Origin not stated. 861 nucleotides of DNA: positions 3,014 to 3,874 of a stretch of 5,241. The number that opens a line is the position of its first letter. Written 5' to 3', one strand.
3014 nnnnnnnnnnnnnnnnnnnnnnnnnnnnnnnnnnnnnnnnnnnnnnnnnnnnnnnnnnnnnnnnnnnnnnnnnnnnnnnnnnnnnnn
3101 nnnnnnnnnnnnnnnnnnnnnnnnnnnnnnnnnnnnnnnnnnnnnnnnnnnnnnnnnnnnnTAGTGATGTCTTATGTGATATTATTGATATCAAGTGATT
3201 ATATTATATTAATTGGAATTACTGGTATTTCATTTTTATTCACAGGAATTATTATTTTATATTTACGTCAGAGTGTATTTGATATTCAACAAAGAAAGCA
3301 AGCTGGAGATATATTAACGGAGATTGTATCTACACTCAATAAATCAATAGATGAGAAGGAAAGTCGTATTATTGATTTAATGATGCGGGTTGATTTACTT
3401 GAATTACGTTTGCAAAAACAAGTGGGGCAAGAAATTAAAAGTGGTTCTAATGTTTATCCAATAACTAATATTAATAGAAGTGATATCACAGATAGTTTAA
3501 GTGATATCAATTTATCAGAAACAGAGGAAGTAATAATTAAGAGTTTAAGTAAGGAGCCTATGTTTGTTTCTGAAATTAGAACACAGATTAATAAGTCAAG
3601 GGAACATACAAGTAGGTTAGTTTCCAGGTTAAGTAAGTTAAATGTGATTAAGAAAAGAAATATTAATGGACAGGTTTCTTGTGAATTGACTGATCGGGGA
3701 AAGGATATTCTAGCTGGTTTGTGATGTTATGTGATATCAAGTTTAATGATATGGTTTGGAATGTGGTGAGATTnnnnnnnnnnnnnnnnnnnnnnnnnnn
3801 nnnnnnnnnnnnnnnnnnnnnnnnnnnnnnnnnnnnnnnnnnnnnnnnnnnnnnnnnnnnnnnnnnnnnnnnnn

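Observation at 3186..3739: Four copies of the palindrome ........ clustered on the membrane-wHTH gene and absent from the rest of the window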

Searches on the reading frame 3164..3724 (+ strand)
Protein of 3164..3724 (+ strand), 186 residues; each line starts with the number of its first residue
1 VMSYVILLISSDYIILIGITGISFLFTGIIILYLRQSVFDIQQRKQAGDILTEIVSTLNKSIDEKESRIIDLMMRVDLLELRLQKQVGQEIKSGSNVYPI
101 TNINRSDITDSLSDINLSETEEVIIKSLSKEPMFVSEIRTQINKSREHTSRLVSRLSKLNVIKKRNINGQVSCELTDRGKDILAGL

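Call 5: search_protein_families(library=pfam, proteins=[window:3164-3724:+], max_evalue=1)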
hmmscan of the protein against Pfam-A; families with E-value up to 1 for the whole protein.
window:3164-3724:+ (186 aa): 10 families
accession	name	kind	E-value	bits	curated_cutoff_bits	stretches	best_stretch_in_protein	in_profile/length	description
PF08100.18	Dimerisation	-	0.0049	17.1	25.6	1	127-180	33-88/93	O-methyltransferase dimerisation domain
PF15619.11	Lebercilin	-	0.011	15.7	34.3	1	49-109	120-180/193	Ciliary protein causing Leber congenital amaurosis disease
PF01022.26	HTH_5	-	0.052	13.9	22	1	124-163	7-46/47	Bacterial regulatory protein, arsR family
PF25213.1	HVO_A0261_N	-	0.056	13.8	35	1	118-183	10-71/86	HVO_A0261 N-terminal domain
PF19991.5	HMA_2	-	0.071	13.5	30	0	28-76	74-122/154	Heavy metal associated domain 2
PF13545.12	HTH_Crp_2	-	0.094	13.1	27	1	142-166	32-57/70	Crp-like helix-turn-helix domain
PF09824.15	ArsR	-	0.098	12.8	28.6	1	111-161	100-150/159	ArsR transcriptional regulator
PF11427.14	HTH_Tnp_Tc3_1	-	0.1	12.9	21.1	1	117-151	5-39/50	Tc3 transposase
PF01978.25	TrmB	-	0.19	12.1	25.6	1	112-166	1-56/68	Sugar-specific transcriptional regulator TrmB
PF08287.16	DASH_Spc19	-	0.19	12.1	26.3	0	49-97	63-111/155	Spc19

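Call 7: find_encoding_contigs(protein=window:3164-3724:+, flank=10000, max_places=10)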
Protein window:3164-3724:+ (186 aa): no gene with exactly this product is on record in the collection.
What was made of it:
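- Tried and rejected: Exact-protein look-up: the look-up with the GTG start found nothing (call 7).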

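Call 9: find_homologous_proteins(query=window:3167-3724:+)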
Query window:3167-3724:+ (185 aa): 48 proteins with E <= 0.001 among 266 candidates.
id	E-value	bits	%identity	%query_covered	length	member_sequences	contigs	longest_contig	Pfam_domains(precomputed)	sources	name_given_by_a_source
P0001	3.9e-104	364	98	100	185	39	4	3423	-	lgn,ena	-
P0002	2.7e-90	319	85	100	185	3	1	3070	-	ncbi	-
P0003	1.4e-89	316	86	100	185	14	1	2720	-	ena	-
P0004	2.4e-89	315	86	100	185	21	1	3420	-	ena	-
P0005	3.8e-87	308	83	100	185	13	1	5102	-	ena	-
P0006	2.3e-85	303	83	100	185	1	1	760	-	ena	-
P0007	3.9e-85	302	83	100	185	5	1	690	-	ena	-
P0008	1.5e-84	300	82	100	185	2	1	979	-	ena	-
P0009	5.7e-82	291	79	99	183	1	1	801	-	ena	-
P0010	1.2e-80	287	78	100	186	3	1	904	-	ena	-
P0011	2.9e-69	250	71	100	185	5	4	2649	PF25213.2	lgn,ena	-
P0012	2.5e-48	182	99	52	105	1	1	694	-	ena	-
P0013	2.6e-33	133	45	94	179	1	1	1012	-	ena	-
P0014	2.9e-33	133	45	94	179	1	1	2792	-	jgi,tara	tara:strand:- start:360 stop:899 length:540 start_codon:yes stop_codon:yes gene_type:complete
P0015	4.0e-33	133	45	94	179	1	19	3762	-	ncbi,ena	-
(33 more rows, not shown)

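Call 12: find_related_loci(query=A1, collection=genome_contigs, flank=10000)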
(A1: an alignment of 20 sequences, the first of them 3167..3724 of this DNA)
Query A1 (185 aa) in genome_contigs; peptide patterns used: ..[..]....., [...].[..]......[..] (x = any residue, [..] = any of these).
86 stretches matched a pattern; 33 encode a relative of the query (tblastn E <= 1e-3); 33 distinct loci.
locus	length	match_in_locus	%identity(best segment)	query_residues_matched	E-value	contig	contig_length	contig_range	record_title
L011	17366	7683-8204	45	1-176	3e-38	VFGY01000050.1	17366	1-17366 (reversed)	MAG: SAR202 cluster bacterium isolate OSU_TB39 TB39_050, whole genome shotgun sequence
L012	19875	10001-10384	33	47-179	3e-9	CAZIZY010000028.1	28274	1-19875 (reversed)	MAG TPA_asm: uncultured Nitrosopumilales archaeon isolate SRP092796_co2_768 genome assembly, contig: k141_7536990, whole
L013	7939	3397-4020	25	1-179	1e-8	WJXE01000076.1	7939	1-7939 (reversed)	MAG: Nitrosopumilales archaeon isolate AHI_AL_Thaum02 scaffold_75, whole genome shotgun sequence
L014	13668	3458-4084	29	12-179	3e-8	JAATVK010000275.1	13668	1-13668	Nitrososphaerales archaeon TH5894 k141_73379175, whole genome shotgun sequence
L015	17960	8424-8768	30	64-182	3e-8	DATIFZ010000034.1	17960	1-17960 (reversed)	MAG TPA_asm: Nitrososphaeraceae archaeon isolate SMAG_U16408 k141_437296, whole genome shotgun sequence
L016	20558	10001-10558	27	14-182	6e-8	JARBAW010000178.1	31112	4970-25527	MAG: Nitrososphaerales archaeon isolate plot3_rep3_bin8 k141_1222525, whole genome shotgun sequence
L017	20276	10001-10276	33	93-182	1e-7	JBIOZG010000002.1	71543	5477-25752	MAG: Nitrososphaeraceae archaeon isolate MAG010 k127_1055460, whole genome shotgun sequence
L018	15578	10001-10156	40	131-182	4e-7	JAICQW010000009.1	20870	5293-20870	MAG: Nitrososphaeraceae archaeon isolate TY_HYHR_2_bin.13 k141_5427872_length_20870_cov_13.8820, whole genome shotgun se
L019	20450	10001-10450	23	44-178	3e-7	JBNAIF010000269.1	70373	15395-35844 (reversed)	MAG: Nitrososphaeraceae archaeon isolate JB080 k141_8566, whole genome shotgun sequence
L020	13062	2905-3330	28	67-179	7e-7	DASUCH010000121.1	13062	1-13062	MAG TPA_asm: Nitrososphaeraceae archaeon isolate SMAG_U2544 k141_1576555, whole genome shotgun sequence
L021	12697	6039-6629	23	4-179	6e-7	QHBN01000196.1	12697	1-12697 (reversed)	MAG: Candidatus Nitrosopolaris wilkensis isolate RRmetagenome_bin19 antarctic_groopm_ref2_bin_30_contig_4642, whole geno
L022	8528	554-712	38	131-183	2e-6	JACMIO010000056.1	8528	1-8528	MAG: bacterium isolate ES-bin-123 ES-bin-123-contig-k141_4279346, whole genome shotgun sequence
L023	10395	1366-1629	31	94-179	2e-6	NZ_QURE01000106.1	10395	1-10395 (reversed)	Nitrososphaera sp. AFS scaffold_6114, whole genome shotgun sequence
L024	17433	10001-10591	24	4-179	4e-6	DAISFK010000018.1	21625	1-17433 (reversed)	MAG TPA_asm: Nitrososphaeraceae archaeon isolate CTOTU41303 NODE_1121_length_21625_cov_17.282939, whole genome shotgun s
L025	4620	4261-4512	33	98-179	3e-6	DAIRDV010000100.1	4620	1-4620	MAG TPA_asm: Nitrososphaeraceae archaeon isolate CTOTU9892 NODE_1203_length_4620_cov_3.467251, whole genome shotgun sequ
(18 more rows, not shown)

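Call 13: find_related_loci(query=A1, collection=metagenome_contigs, flank=10000)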
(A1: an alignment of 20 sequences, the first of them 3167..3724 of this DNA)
Query A1 (185 aa) in metagenome_contigs; peptide patterns used: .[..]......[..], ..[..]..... (x = any residue, [..] = any of these).
461 stretches matched a pattern; 217 encode a relative of the query (tblastn E <= 1e-3); the best 80 are kept; 80 distinct loci.
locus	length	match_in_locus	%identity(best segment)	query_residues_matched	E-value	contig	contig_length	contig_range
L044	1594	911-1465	98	1-185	9e-124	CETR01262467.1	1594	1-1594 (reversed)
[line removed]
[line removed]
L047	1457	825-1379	83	1-185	6e-105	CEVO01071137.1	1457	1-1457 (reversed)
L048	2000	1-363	83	65-185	6e-64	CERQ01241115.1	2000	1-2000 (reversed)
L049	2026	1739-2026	84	1-96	5e-47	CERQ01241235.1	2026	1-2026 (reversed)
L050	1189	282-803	45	1-176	4e-43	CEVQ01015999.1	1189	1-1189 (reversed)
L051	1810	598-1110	44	1-177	1e-41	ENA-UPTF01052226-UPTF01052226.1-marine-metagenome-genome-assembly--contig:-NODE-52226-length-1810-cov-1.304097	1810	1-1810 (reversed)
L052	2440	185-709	44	1-177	7e-41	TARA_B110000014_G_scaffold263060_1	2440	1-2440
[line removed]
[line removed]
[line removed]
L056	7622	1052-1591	43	1-182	1e-38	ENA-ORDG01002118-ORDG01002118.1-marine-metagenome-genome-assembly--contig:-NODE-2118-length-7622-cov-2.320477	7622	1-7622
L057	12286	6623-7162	43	1-182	1e-38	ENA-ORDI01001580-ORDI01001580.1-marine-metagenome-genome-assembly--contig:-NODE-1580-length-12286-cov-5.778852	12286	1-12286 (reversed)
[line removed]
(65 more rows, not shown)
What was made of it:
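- Its invariance is therefore partly ascertainment (calls 12, 13).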

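Call 19: search_protein_families(library=ncbifam, proteins=[window:3167-3724:+], max_evalue=1)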
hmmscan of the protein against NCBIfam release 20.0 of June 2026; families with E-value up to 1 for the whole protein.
window:3167-3724:+ (185 aa): 9 families
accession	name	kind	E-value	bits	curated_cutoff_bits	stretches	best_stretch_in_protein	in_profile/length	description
NF033885.1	conj_TraP_IncI1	equivalog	0.0038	17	135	1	42-89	97-144/217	conjugal transfer protein TraP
NF010762.0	PRK14165.1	equivalog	0.014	14.7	279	1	135-182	26-73/224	winged helix-turn-helix domain-containing protein/riboflavin kinase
NF033788.1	HTH_metalloreg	subfamily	0.033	14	55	1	123-176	16-70/77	metalloregulator ArsR/SmtB family transcription factor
NF053606.1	Sta1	subfamily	0.047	13.8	80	1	115-167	17-70/100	Sta1 family transcriptional regulator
NF038251.1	AdcR_fam_Zn_TF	equivalog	0.059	13.6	175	1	110-181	28-102/143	zinc-dependent MarR family transcriptional regulator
NF045593.1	bilirub_TF_BilQ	equivalog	0.075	12.7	125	1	134-182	47-98/135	bilirubin utilization transcriptional regulator BilQ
NF050184.1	VpaChn25_0724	subfamily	0.092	12.9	65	1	140-184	32-76/88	VpaChn25_0724 family phage protein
TIGR02937.1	sigma70-ECF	superfamily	0.11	12.1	42.9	1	31-155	66-157/165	sigma-70 family RNA polymerase sigma factor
NF007572.0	PRK10203.1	equivalog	0.15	12.4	155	0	40-84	60-99/122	hypothetical protein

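Call 21: search_solved_structures(query=A1, max_evalue=10)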
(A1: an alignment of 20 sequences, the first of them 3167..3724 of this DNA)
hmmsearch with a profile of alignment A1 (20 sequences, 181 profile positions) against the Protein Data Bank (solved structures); distinct sequences matched with E-value up to 10: 18.
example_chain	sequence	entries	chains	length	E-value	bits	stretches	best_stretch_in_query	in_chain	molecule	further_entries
3tgn_A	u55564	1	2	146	4e-05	26.6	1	104-176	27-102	Adc operon repressor AdcR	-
4yms_J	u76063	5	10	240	0.012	18.5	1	60-149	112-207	ABC-type polar amino acid transport system, ATPase component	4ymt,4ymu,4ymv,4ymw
5jlu_A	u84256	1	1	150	0.032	17.1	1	109-173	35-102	Adhesin competence repressor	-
5jls_A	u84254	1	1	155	0.034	17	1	109-173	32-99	Adhesin competence repressor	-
9qdr_A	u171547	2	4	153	0.052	16.4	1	106-177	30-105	MarR family transcriptional regulator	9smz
7o97_A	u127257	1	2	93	0.14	15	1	12-88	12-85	hypothetical protein UY81_C0065G0003 from Candidatus Giovannonibacteria bacterium converte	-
1ku9_A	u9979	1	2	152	0.15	14.9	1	112-166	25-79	hypothetical protein MJ223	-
9w4v_A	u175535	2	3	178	0.16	14.8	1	109-160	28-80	Uncharacterized HTH-type transcriptional regulator PH0140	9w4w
1uly_A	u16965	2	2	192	0.34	13.7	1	108-166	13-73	hypothetical protein PH1932 | hypothetical transcription regulator protein, PH1932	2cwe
7fby_A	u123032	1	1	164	0.37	13.6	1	109-160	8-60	Transcriptional regulatory protein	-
5x5l_A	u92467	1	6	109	0.51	13.2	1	89-133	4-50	AdeR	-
2pnv_A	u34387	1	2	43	0.51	13.2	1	45-75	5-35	Small conductance calcium-activated potassium channel protein 2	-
13ct_A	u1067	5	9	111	0.97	12.3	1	113-173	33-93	Transcriptional regulator, ArsR family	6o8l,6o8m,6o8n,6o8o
4u00_A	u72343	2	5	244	0.99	12.2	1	59-149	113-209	Amino acid ABC transporter, ATP-binding protein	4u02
6o8k_A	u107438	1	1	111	1.1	12.1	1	114-173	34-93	Transcriptional regulator, ArsR family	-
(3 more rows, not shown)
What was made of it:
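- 3167..3724 (+): Gene for a 185-aa membrane-anchored winged-helix protein. Its parts are a transmembrane helix (about residues 12-33), a long coiled-coil helix to residue 88, a disordered linker (88-111) and a MarR/ArsR-like wHTH (118-184) with an invariant K-S/T-REHTSR helix. Profile match to AdcR 3tgn at E = 4e-5 (call 21).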

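Call 43: predict_structure(alignment_id=A1)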
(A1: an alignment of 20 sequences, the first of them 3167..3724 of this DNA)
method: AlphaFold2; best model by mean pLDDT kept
length: 185 residues; sequences in the alignment: 20
mean_pLDDT: 76.4   pTM: 0.36
mean pLDDT of the five models: 76.4, 75.9, 75.4, 73.0, 67.5
residues with pLDDT >= 90: 5; 70-90: 141; 50-70: 15; < 50: 24
segments of 3 or more residues with pLDDT < 50: 88-111
pLDDT, mean of each block of 10 residues (from residue 1): 80 89 88 78 74 84 89 85 58 38 42 64 84 87 84 86 86 83 70
secondary structure, 60 per line:
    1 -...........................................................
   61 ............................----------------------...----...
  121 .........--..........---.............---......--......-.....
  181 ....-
elements in order: H2-88 H118-129 H134-141 H145-157 E161-166 E169-174 H176-184
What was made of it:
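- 3167..3724 (+): AlphaFold2 model with pLDDT 76 (call 43).
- On Operator sites of a locally encoded winged-helix transcription factor: The model has pLDDT 76 (call 43).
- Weak peptide constraint: sites 2 and 3 lie in the segment modelled as disordered, residues 88-111 (call 43). The protein has an N-terminal membrane helix and a long coiled coil (call 43).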

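Call 49: fold_search(model_id=the predicted structure, library=pdb)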
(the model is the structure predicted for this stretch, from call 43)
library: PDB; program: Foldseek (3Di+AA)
matches with E <= 10: 1665; with E <= 0.001: 50
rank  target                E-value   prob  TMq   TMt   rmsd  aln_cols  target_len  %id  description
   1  6fi9_A                6.3e-05  1.00  0.36  0.46  15.1       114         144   18  Crystal Structure of a zinc-responsive MarR family member, Lactococcus lactis ZitR (released 2019-02-20)
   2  2nyx_B                8.2e-05  1.00  0.35  0.44   1.7        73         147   23  Crystal structure of RV1404 from Mycobacterium tuberculosis (released 2006-12-05)
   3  5yi0_A                1.7e-04  1.00  0.37  0.46  13.1       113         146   14  Structure of Lactococcus lactis ZitR, C30AH42A mutant (released 2017-12-06)
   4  5yhy                  1.7e-04  1.00  0.36  0.46  13.7       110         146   18  Structure of Lactococcus lactis ZitR, C30S mutant (released 2017-12-06)
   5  5jls                  1.8e-04  1.00  0.36  0.49   2.6        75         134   20  Crystal Structure of Adhesin competence repressor (AdcR) from Streptococcus pyogenes (C-terminally His tagged) (released 2017-05-03)
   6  5k5q_C                2.2e-04  1.00  0.34  0.65   4.3        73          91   19  Structure of AspA-DNA complex: novel centromere bindng protein-centromere complex (released 2016-06-01)
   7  2yr2_A                2.3e-04  1.00  0.37  0.48   2.4        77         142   14  Crystal Structure of the Hypothetical regulator from Sulfolobus tokodaii (released 2007-10-02)
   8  5yi3_B                2.3e-04  1.00  0.36  0.45  14.8       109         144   18  Structure of Lactococcus lactis ZitR, C30S mutant in complex with DNA (released 2017-12-06)
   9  5yi3_E                2.8e-04  1.00  0.36  0.46  14.5       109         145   19  Structure of Lactococcus lactis ZitR, C30S mutant in complex with DNA (released 2017-12-06)
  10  3f3x                  3.2e-04  1.00  0.37  0.48   1.6        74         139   20  Crystal structure of the transcriptional regulator BldR from Sulfolobus Solfataricus (released 2009-05-05)
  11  3gfl                  3.9e-04  1.00  0.37  0.48   2.1        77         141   14  Crystal structure of the ST1710 mutant (R90A) protein (released 2009-08-25)
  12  1s3j_A                3.9e-04  1.00  0.36  0.45  13.3       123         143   20  X-ray crystal structure of YusO protein from Bacillus subtilis (released 2004-04-13)
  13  4yif_C                4.2e-04  1.00  0.36  0.47  15.2       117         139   13  Crystal structure of Rv0880 (released 2015-06-10)
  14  4yif_D                4.2e-04  1.00  0.33  0.46  15.4       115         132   11  Crystal structure of Rv0880 (released 2015-06-10)
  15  5yhx_A                4.2e-04  1.00  0.36  0.46  15.5       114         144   18  Structure of Lactococcus lactis ZitR, wild type (released 2017-12-06)
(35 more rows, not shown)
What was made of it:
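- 3167..3724 (+): Foldseek matches to ZitR, AdcR, BldR and ST1710, and also to AspA (call 49).
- On Operator sites of a locally encoded winged-helix transcription factor: The C-terminal domain matches MarR/ArsR regulators by profile (AdcR 3tgn, E = 4e-5, call 21) and by fold (ZitR, AdcR, BldR, ST1710, call 49).
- On Centromere-like site cluster (ParB-parS or SegB type): The fold is a MarR/ArsR-like winged helix (calls 21, 49).
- On ToxR/CadC-type membrane one-component regulator: The wHTH is MarR-like (calls 43, 49).
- DNA-binding domain: the product has a MarR/ArsR-like wHTH (calls 21, 49). The wHTH also resembles the pNOB8 centromere binder AspA, although the match is generic (call 49).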
